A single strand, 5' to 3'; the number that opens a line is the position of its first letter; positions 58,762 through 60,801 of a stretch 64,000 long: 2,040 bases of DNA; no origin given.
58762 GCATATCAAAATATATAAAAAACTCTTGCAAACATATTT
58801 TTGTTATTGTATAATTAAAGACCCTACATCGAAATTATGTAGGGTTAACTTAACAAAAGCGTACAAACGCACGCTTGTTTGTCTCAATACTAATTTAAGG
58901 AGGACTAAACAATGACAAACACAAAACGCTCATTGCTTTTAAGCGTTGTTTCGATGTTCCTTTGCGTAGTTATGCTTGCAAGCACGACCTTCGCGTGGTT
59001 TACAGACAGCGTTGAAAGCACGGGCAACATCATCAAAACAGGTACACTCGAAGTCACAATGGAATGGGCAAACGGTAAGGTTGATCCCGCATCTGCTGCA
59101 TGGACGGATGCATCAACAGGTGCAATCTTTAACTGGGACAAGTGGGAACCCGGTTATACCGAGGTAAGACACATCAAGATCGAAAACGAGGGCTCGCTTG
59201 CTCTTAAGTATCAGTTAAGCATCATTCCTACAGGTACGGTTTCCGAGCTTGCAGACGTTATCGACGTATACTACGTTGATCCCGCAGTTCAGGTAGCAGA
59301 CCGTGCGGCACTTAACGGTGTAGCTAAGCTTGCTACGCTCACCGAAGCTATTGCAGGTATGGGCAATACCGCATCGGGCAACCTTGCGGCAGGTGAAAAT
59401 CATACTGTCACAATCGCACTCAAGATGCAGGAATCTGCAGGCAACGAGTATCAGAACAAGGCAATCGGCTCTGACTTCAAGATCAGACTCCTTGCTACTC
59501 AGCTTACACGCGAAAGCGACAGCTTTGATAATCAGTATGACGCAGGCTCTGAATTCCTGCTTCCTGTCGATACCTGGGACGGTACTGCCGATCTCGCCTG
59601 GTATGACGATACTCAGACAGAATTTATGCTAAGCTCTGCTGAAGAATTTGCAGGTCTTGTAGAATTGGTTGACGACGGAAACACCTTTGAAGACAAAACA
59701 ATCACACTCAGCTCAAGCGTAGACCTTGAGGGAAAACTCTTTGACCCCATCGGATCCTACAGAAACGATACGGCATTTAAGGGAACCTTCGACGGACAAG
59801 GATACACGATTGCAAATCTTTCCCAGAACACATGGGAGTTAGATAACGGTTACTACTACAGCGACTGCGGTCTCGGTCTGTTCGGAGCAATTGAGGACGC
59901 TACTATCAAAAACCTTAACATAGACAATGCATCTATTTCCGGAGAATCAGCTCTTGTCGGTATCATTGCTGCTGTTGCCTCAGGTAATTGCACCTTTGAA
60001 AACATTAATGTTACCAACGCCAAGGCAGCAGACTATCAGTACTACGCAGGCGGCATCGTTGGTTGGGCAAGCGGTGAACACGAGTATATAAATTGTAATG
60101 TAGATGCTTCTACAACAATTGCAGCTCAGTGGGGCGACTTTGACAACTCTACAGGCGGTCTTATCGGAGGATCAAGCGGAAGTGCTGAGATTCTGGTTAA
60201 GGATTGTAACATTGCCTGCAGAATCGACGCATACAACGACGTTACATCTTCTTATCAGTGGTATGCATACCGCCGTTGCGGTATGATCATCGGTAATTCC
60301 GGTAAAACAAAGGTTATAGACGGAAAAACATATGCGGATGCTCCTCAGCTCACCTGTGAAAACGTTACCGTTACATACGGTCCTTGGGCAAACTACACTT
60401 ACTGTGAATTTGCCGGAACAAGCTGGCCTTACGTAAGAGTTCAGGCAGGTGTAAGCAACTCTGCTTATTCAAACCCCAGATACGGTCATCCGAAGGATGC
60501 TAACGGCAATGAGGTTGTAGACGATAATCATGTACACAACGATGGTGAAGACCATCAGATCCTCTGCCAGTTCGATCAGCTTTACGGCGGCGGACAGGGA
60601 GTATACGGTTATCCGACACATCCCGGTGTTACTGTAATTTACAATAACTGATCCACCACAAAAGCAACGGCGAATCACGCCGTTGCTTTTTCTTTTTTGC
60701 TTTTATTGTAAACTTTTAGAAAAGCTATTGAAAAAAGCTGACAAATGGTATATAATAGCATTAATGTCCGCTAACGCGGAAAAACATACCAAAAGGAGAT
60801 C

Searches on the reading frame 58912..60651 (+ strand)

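Call 9: search_protein_families(library=pfam, proteins=[window:58912-60651:+], max_evalue=0.001)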
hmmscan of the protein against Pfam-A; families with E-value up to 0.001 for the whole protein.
window:58912-60651:+ (579 aa): 2 families
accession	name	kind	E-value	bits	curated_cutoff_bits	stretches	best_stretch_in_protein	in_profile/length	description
PF12389.13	Peptidase_M73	-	5.6e-07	30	22.5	1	5-99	3-79/196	Camelysin metallo-endopeptidase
PF05342.19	Peptidase_M26_N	-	0.0008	19.1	27.7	0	320-368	202-249/250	M26 IgA1-specific Metallo-endopeptidase N-terminal region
